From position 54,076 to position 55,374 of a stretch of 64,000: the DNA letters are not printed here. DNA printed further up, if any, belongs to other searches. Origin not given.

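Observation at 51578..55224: Surface LTD-PLD(HKD)x2-PKD protein translationally adjacent to a Cas4-like nuclease split by a four-helix membrane insertion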

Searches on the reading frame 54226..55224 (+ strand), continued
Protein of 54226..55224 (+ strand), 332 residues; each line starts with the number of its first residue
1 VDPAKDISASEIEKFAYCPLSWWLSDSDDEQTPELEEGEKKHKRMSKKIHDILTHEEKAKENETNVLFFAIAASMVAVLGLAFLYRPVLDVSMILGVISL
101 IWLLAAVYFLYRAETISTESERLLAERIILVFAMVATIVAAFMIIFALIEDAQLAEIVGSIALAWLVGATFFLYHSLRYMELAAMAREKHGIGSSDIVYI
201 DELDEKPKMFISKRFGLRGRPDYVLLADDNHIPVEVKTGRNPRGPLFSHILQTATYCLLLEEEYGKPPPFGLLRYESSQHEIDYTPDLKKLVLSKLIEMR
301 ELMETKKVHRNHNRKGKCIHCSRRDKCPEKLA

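Call 19: find_encoding_contigs(protein=P0139, flank=8000, max_places=2)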
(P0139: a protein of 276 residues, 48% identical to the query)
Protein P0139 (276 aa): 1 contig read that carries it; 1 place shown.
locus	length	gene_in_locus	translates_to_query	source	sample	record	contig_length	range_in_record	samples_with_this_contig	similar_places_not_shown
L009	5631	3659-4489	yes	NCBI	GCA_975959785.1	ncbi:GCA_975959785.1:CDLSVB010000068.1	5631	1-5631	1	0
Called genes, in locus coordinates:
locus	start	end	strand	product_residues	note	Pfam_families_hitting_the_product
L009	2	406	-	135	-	?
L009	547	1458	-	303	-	PF02775:TPP_enzyme_C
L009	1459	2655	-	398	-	PF01855:POR_N, PF17147:PFOR_II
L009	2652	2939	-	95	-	PF13187:Fer4_9, PF00037:Fer4, PF13237:Fer4_10, PF14697:Fer4_21, PF12838:Fer4_7, PF25160:LdpA_Fe-S-bd (weak), PF00037:Fer4, PF12837:Fer4_6 (weak), +2 more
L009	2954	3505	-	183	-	PF01558:POR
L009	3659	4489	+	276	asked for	PF12705:PDDEXK_1, PF01930:Cas_Cas4 (weak)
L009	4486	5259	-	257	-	PF00205:TPP_enzyme_M (faint), PF02146:SIR2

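Call 20: search_protein_families(library=pfam, proteins=[L007:3-641:+, L007:2314-2658:-, L007:2655-3083:-, L007:3199-3489:-], max_evalue=0.01)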
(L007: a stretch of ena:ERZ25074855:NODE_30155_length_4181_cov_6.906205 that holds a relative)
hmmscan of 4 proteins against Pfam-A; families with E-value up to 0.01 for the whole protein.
L007:3-641:+ (212 aa): 1 family
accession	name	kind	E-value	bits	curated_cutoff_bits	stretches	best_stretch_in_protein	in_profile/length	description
PF00932.25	LTD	-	1e-18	68.1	34.3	1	64-146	5-107/109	Lamin Tail Domain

L007:2314-2658:- (114 aa): 0 families

L007:2655-3083:- (142 aa): 0 families

L007:3199-3489:- (96 aa): 1 family
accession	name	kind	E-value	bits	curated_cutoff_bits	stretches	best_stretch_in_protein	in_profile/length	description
PF06008.19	Laminin_I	-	0.0096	16.1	34.6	0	5-78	40-111/259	Laminin Domain I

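Call 34: find_related_loci(query=A3, collection=genome_contigs, flank=6000)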
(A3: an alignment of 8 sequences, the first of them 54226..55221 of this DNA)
Query A3 (332 aa) in genome_contigs; peptide patterns used: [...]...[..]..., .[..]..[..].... (x = any residue, [..] = any of these).
344 stretches matched a pattern; 312 encode a relative of the query (tblastn E <= 1e-3); the best 80 are kept; 80 distinct loci.
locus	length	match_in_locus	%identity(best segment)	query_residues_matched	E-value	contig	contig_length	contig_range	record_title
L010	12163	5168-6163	96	1-332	0e+0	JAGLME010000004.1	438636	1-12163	MAG: Thermoplasmata archaeon isolate RS_5_45 ROV157_5.bin.45.fa_4, whole genome shotgun sequence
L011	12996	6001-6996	67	1-332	1e-165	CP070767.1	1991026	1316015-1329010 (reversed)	MAG: Methanobacteriota archaeon isolate bin24 chromosome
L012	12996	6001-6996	67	1-332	3e-164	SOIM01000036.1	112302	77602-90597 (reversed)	MAG: Methanomassiliicoccales archaeon isolate E29_bin30 NODE_8_length_112302_cov_11.358050, whole genome shotgun sequenc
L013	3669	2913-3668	95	1-252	3e-166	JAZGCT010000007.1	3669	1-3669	MAG: Thermoplasmata archaeon isolate SCS3bin.24 SCS3bin.24_7, whole genome shotgun sequence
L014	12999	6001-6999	58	1-332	2e-132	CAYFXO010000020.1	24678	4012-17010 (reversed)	MAG TPA_asm: uncultured Methanomassiliicoccales archaeon isolate ERP108616_co2_108 genome assembly, contig: NODE_2773_le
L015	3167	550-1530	57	4-332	1e-130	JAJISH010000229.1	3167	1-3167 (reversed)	MAG: Thermoplasmatota archaeon isolate bin211 bin211_SWQ.59.16-18_bin.28.orig_229, whole genome shotgun sequence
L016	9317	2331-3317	56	1-331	4e-126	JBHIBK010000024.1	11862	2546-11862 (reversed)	MAG: Thermoplasmata archaeon isolate K_1_bin.53 NODE_1203_length_11862_cov_7.316253, whole genome shotgun sequence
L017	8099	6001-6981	57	4-332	7e-126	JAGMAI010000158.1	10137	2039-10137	MAG: Thermoplasmata archaeon isolate RS_14_3 ZL355.bin.3.fa_158, whole genome shotgun sequence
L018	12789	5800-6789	56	3-332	1e-125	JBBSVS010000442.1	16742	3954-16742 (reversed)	MAG: Thermoplasmatota archaeon isolate H43-bin133_1 H43_bin133_1_000000000442, whole genome shotgun sequence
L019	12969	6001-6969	56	8-332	9e-125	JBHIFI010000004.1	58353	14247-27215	MAG: Thermoplasmata archaeon isolate b1.sp2_bin.58 NODE_59_length_58353_cov_9.987169, whole genome shotgun sequence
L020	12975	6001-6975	56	5-331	1e-124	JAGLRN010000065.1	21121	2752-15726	MAG: Thermoplasmata archaeon isolate RS_9_17 ROV157_9.bin.17.fa_65, whole genome shotgun sequence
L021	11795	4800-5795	56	1-332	2e-124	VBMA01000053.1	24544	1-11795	MAG: Methanobacteriota archaeon isolate EA_11 14_0903_13_40cm_scaffold_5824, whole genome shotgun sequence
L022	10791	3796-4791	56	1-332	2e-124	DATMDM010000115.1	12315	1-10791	MAG TPA_asm: Thermoplasmata archaeon isolate SMAG_U13408 k141_3335462, whole genome shotgun sequence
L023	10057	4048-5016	55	8-332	1e-123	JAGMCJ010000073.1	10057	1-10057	MAG: Thermoplasmata archaeon isolate RS_17_1 ZL495.bin.1.fa_73, whole genome shotgun sequence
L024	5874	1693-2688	56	2-332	2e-123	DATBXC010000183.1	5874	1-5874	MAG TPA_asm: Thermoplasmata archaeon isolate SMAG_U7557 k141_473022, whole genome shotgun sequence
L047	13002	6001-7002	51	3-331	5e-116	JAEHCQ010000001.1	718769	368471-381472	MAG: Methanobacteriota archaeon isolate SF.bin11 NODE_1_length_718769_cov_43.354985, whole genome shotgun sequence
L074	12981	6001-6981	49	3-332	2e-104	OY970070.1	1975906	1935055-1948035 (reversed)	MAG: uncultured Thermoplasmata archaeon isolate MFD04408.bin.c.5 genome assembly, chromosome: 1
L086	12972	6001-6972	48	7-331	1e-100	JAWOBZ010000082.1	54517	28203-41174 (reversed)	MAG: Thermoplasmata archaeon isolate BLK3-3.bin.4 k191_1875090, whole genome shotgun sequence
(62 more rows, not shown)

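Call 37: predict_structure(alignment_id=A2)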
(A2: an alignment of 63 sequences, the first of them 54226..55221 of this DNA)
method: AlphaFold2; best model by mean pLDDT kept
length: 332 residues; sequences in the alignment: 63
mean_pLDDT: 88.7   pTM: 0.75
mean pLDDT of the five models: 88.7, 87.0, 86.9, 86.6, 83.9
residues with pLDDT >= 90: 181; 70-90: 132; 50-70: 19; < 50: 0
segments of 3 or more residues with pLDDT < 50: none
pLDDT, mean of each block of 10 residues (from residue 1): 82 95 81 82 90 94 92 84 72 83 89 81 83 83 71 88 92 95 92 90 79 94 94 92 93 98 96 93 98 97 94 90 90 84
secondary structure, 60 per line:
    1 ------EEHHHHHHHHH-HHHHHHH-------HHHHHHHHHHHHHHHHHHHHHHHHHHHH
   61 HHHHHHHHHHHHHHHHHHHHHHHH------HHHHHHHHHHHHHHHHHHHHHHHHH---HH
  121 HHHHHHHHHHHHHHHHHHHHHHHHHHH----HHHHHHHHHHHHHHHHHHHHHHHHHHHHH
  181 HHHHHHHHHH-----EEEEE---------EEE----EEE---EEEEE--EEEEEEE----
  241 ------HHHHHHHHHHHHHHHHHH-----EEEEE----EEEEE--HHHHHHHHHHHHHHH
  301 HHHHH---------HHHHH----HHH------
elements in order: H9-17 H19-25 H33-84 H91-115 H119-147 H152-190 E196-200 E210-212 E217-219 E223-227 E230-236 H247-264 E270-274 E279-283 H286-305 H315-319

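Call 43: search_protein_families(library=pfam, proteins=[L086:2980-4197:+, L086:4191-4940:+, L086:4942-5934:+, L086:7293-7751:-, L086:7896-8474:+, L086:8524-9477:+, L074:3886-4983:-, L074:5149-5964:+, L074:6989-8779:-, L074:8792-10054:-], max_evalue=0.001)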
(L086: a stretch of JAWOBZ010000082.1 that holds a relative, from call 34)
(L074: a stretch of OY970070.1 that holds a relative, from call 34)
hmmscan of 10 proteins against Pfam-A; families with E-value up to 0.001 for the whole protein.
L086:2980-4197:+ (405 aa): 1 family
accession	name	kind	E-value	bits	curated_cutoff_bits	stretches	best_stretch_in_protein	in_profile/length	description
PF04412.18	AcnX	-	4e-143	477.4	31.5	1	20-400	1-399/400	Aconitase X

L086:4191-4940:+ (249 aa): 3 families
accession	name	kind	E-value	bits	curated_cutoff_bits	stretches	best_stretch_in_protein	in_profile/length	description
PF01989.23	AcnX_swivel_put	-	8.7e-26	90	27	1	24-96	1-80/80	Aconitase X swivel domain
PF00293.34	NUDIX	-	9.8e-10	39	21.1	1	127-237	3-124/134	NUDIX domain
PF14815.12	NUDIX_4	-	6.2e-05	23.2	35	1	135-234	7-101/113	NUDIX domain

L086:4942-5934:+ (330 aa): 1 family
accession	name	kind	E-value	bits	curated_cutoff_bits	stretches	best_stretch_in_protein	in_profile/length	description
PF01008.23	IF-2B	-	2e-80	270.5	22.4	1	54-322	2-279/280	Initiation factor 2 subunit family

L086:7293-7751:- (152 aa): 0 families

L086:7896-8474:+ (192 aa): 2 families
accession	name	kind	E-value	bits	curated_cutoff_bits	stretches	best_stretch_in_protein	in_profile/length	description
PF13469.12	Sulfotransfer_3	-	7.2e-11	43.2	27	1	50-168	91-210/216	Sulfotransferase family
PF00685.33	Sulfotransfer_1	-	7.5e-08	32.5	22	1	7-185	4-195/255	Sulfotransferase domain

L086:8524-9477:+ (317 aa): 6 families
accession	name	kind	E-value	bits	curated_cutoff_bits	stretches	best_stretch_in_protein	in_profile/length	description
PF01370.27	Epimerase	-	1.8e-27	96.8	20.9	1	5-227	1-228/240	NAD dependent epimerase/dehydratase family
PF16363.11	GDP_Man_Dehyd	-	5.8e-21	75.7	27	1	6-304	1-332/332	GDP-mannose 4,6 dehydratase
PF04321.23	RmlD_sub_bind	-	6.9e-12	45.5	27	1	4-156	2-141/287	RmlD substrate binding domain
PF02719.21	Polysacc_synt_2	-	3.2e-06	27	20.2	1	5-156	1-154/293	Polysaccharide biosynthesis protein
PF01073.25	3Beta_HSD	-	6.6e-06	25.8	22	1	6-127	1-131/280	3-beta hydroxysteroid dehydrogenase/isomerase family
PF07993.18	NAD_binding_4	-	7.4e-05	22.5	20.1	1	69-212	91-250/258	Male sterility protein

L074:3886-4983:- (365 aa): 2 families
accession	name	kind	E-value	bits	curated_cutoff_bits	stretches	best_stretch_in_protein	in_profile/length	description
PF00465.25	Fe-ADH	-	1.4e-27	96.8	31.3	1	12-159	1-168/168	Iron-containing alcohol dehydrogenase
PF13685.12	Fe-ADH_2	-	1.7e-19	70.8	28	1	18-166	3-149/149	Iron-containing alcohol dehydrogenase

L074:5149-5964:+ (271 aa): 1 family
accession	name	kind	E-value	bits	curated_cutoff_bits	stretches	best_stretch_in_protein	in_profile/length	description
PF14811.11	TPD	-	1e-42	145.7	27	1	123-248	2-130/138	Protein of unknown function TPD sequence-motif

L074:6989-8779:- (596 aa): 4 families
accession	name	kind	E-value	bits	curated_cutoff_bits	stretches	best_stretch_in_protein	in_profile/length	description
PF01380.27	SIS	-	2.5e-52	176.5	25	2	285-404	9-130/131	SIS domain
PF13522.11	GATase_6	-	3.1e-20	73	27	1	60-181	8-123/130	Glutamine amidotransferase domain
PF13537.11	GATase_7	-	9.7e-17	61.6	25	1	78-193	9-122/123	Glutamine amidotransferase domain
PF13230.11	GATase_4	-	1e-05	25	23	1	49-131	59-139/272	Glutamine amidotransferases class-II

L074:8792-10054:- (420 aa): 8 families
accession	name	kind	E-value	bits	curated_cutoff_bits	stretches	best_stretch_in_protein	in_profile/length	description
PF00483.29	NTP_transferase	-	4.1e-32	112.2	21.2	1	26-219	1-209/245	Nucleotidyl transferase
PF00132.30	Hexapep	-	6.1e-19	67.3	27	3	273-304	3-34/36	Bacterial transferase hexapeptide (six repeats)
PF25084.1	LbH_EIF2B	-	9.7e-14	51.7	54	1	262-349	12-98/105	EIF2B subunit epsilon LbH domain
PF12804.13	NTP_transf_3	-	4.4e-11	43.7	27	1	27-153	1-120/160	MobA-like NTP transferase domain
PF25087.1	GMPPB_C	-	9e-08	32.2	39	1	286-349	1-64/110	GMPPB C-terminal domain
PF24894.1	Hexapep_GlmU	-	5.4e-05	23.7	23.3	1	309-349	36-76/104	GlmU-like, C-terminal hexapeptide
PF01128.25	IspD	-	0.00025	21.3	27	1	26-81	2-55/221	2-C-methyl-D-erythritol 4-phosphate cytidylyltransferase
PF14602.12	Hexapep_2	-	0.0005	20.2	27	0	289-317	1-27/34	Hexapeptide repeat of succinyl-transferase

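Call 44: search_protein_families(library=pfam, proteins=[L047:3307-5499:-, L047:7114-7455:-, L047:7455-8561:-, L047:8423-9382:-, L047:9354-9941:-], max_evalue=0.001)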
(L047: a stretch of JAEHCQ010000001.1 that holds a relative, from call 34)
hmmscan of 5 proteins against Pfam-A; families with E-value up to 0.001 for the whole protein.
L047:3307-5499:- (730 aa): 6 families
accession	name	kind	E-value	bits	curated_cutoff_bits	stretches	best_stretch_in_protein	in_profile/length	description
PF09334.17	tRNA-synt_1g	-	8.9e-136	453.1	20.1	1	8-403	2-391/391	tRNA synthetases class I (M)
PF01588.26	tRNA_bind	-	4.5e-32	110.5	27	1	579-671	1-96/96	Putative tRNA binding domain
PF19303.5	Anticodon_3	-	3.4e-20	72.9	23.5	1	420-552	7-139/152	Anticodon binding domain of methionyl tRNA ligase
PF00133.28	tRNA-synt_1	-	5.6e-17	62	22.7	1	11-255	29-256/414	tRNA synthetases class I (I, L, M and V)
PF08264.19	Anticodon_1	-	7.2e-16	58.8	25.1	1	424-535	1-112/148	Anticodon-binding domain of tRNA ligase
PF01406.26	tRNA-synt_1e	-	3e-06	27.3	27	0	331-368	245-282/301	tRNA synthetases class I (C) catalytic domain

L047:7114-7455:- (113 aa): 1 family
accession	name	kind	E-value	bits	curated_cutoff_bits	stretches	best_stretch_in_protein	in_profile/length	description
PF14251.12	PterinBD-DUF4346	-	3e-27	95.7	29.6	1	21-111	1-86/86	PterinBD-DUF4346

L047:7455-8561:- (368 aa): 1 family
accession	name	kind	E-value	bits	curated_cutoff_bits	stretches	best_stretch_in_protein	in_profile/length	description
PF01717.24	Meth_synt_2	-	5.3e-41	141.4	21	1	55-359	2-321/324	Cobalamin-independent synthase, Catalytic domain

L047:8423-9382:- (319 aa): 1 family
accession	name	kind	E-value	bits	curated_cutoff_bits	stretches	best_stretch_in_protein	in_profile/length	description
PF02007.24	MtrH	-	1.4e-77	261.3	22.8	1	16-308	1-297/299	Tetrahydromethanopterin S-methyltransferase MtrH subunit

L047:9354-9941:- (195 aa): 1 family
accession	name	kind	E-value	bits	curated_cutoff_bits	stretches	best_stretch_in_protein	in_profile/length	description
PF04208.19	MtrA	-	1.4e-54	184.7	25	1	6-161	12-171/173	Tetrahydromethanopterin S-methyltransferase, subunit A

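Call 47: find_encoding_contigs(protein=P0128, flank=8000, max_places=2)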
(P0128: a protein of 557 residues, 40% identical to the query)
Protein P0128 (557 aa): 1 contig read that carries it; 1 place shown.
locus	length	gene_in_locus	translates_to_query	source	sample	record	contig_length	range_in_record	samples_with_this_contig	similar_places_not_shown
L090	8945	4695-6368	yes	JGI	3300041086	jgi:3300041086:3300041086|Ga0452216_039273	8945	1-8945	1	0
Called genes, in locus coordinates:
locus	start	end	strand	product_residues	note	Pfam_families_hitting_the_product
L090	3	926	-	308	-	?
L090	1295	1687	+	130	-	PF13366:PDDEXK_3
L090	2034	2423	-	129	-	PF13187:Fer4_9 (faint), PF13247:Fer4_11, PF13237:Fer4_10 (weak), PF12838:Fer4_7 (weak), PF14697:Fer4_21 (faint), PF12797:Fer4_2 (weak), PF00037:Fer4 (weak), PF12837:Fer4_6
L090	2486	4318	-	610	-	PF02730:AFOR_N, PF01314:AFOR_C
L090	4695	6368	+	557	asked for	PF01930:Cas_Cas4 (faint), PF12705:PDDEXK_1 (weak)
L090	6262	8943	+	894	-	?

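Call 48: fold_search(model_id=the predicted structure, library=pdb)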
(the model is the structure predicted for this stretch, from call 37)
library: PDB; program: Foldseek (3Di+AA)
matches with E <= 10: 196; with E <= 0.001: 16
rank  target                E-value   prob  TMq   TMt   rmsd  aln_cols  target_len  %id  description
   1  8d3q_J                7.1e-05  1.00  0.31  0.51   3.1       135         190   24  Type I-C Cas4-Cas1-Cas2 complex bound to a PAM/NoPAM prespacer (released 2022-11-02)
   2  8d3l_I                9.1e-05  1.00  0.33  0.49   2.7       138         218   23  Type I-C Cas4-Cas1-Cas2 complex bound to a PAM/PAM prespacer (released 2022-11-02)
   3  8d3l_J                9.5e-05  1.00  0.34  0.51   2.8       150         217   23  Type I-C Cas4-Cas1-Cas2 complex bound to a PAM/PAM prespacer (released 2022-11-02)
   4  5zyv_A                2.4e-04  1.00  0.27  0.43   3.7       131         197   18  Crystal structure of human MGME1 with single strand DNA2 and Ca2+ (released 2018-09-19)
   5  7mi5_A                3.1e-04  1.00  0.32  0.20   2.1       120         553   22  Asymmetrical PAM-Non PAM prespacer bound Cas4/Cas1/Cas2 complex (released 2021-11-17)
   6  5zyt_C                3.9e-04  1.00  0.29  0.41  21.3       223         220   16  Crystal structure of human MGME1 with 3' overhang double strand DNA3 (released 2018-09-19)
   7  4ic1_D                4.3e-04  1.00  0.28  0.42  12.7       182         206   17  Crystal structure of SSO0001 (released 2013-01-16)
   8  8xa9_B                4.7e-04  1.00  0.26  0.39   3.5       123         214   17  Human MGME1 in complex with 5'-overhang DNA (released 2024-03-20)
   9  8xa9_A                5.5e-04  1.00  0.29  0.43   3.1       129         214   16  Human MGME1 in complex with 5'-overhang DNA (released 2024-03-20)
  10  5eax_A                5.7e-04  1.00  0.25  0.08   3.4       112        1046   25  Crystal structure of Dna2 in complex with an ssDNA (released 2015-11-18)
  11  7mi4_A                6.7e-04  1.00  0.34  0.21   2.5       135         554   20  Symmetrical PAM-PAM prespacer bound Cas4/Cas1/Cas2 complex (released 2021-11-17)
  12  5ean_A                7.7e-04  1.00  0.30  0.10   4.3       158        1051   21  Crystal structure of Dna2 in complex with a 5' overhang DNA (released 2015-11-18)
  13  9iab_A                7.7e-04  1.00  0.33  0.40   7.6       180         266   15  Structure of the Argonaute-associated Cas4 family protein 1 (ACE1) from Chroococcidiopsis thermalis (CtACE1) (released 2025-04-23)
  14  9iab_B                7.7e-04  1.00  0.32  0.38   7.8       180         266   14  Structure of the Argonaute-associated Cas4 family protein 1 (ACE1) from Chroococcidiopsis thermalis (CtACE1) (released 2025-04-23)
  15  9iac_B                7.7e-04  1.00  0.32  0.39   7.9       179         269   14  Structure of the Argonaute-associated Cas4 family protein 1 (ACE1) from Microcystis aeruginosa (MaACE1) (released 2025-04-23)
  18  4ic1_B                1.3e-03  1.00  0.26  0.40  11.4       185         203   17  Crystal structure of SSO0001 (released 2013-01-16)
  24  4r5q                  8.8e-03  1.00  0.24  0.36   3.3       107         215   22  Crystal structure and nuclease activity of the CRISPR-associated Cas4 protein Pcal_0546 from Pyrobaculum calidifontis co (released 2014-09-17)
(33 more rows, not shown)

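Call 49: search_protein_families(library=pfam, proteins=[L090:6262-8943:+, L090:3-926:-], max_evalue=0.001)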
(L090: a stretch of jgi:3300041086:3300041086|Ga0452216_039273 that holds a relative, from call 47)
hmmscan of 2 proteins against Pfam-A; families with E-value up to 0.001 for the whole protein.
L090:6262-8943:+ (894 aa): 2 families
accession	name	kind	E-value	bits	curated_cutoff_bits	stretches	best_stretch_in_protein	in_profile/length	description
PF05048.19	NosD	-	3e-22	79.6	23.6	2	430-571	40-180/212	Periplasmic copper-binding protein (NosD)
PF07705.17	CARDB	-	9.5e-07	29.4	22.7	1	674-762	2-85/101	CARDB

L090:3-926:- (308 aa): 1 family
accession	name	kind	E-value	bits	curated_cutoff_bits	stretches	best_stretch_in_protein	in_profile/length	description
PF02589.21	LUD_dom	-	5.7e-08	33.1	22.6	1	69-224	14-137/189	LUD domain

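Call 50: search_protein_families(library=padloc, proteins=[window:54226-55224:+], max_evalue=0.001)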
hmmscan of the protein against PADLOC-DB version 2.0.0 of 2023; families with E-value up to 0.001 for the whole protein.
window:54226-55224:+ (332 aa): 14 families
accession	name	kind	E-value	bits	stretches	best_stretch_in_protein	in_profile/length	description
PDLC01250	Cas4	-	1.5e-20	72.1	1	165-327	17-167/168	"CAS-I,CAS-II,CAS-III,CAS-IV,CAS-V,CAS-VI; acquisition_associated"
PDLC00943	Cas4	-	4.3e-20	70.4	1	201-328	52-179/180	CRISPR-associated protein Cas4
PDLC00944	Cas4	-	2.1e-18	65.2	1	211-328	61-177/177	Cas4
PDLC01447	Cas4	-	2.9e-17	61.6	1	201-330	38-160/161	"CAS-I,CAS-II,CAS-III,CAS-IV,CAS-V,CAS-VI; acquisition_associated"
PDLC02034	Cas4d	-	6.9e-16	56.5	1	208-327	63-180/192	-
PDLC02035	Cas4d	-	3.7e-15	53.9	1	209-327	57-174/196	-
PDLC01773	Cas4c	-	4.1e-14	50.5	1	211-329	80-195/229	-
PDLC01611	Cas4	-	3.7e-13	48.1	1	215-327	53-156/158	"CAS-I,CAS-II,CAS-III,CAS-IV,CAS-V,CAS-VI; acquisition_associated"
PDLC02083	Cas4_II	-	2.8e-10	38.9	1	213-327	71-183/186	-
PDLC01747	Cas1g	-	7.4e-08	29.4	1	211-327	57-176/523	-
PDLC02067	Cas1b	-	3.2e-07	27.5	1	209-325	49-172/533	-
PDLC00059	DruK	-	5.8e-07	27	1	215-327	124-234/326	PD-(D/E)XK nuclease superfamily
PDLC02087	Cas4b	-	2.5e-06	25.8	1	210-327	68-188/189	-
PDLC00060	DruK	-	0.00046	17.6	1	214-327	140-259/347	PD-(D/E)XK nuclease superfamily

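Call 52: search_solved_structures(query=window:54226-55224:+, max_evalue=0.01, show_alignments=2)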
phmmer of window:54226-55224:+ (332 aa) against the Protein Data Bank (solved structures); distinct sequences matched with E-value up to 0.01: 0.
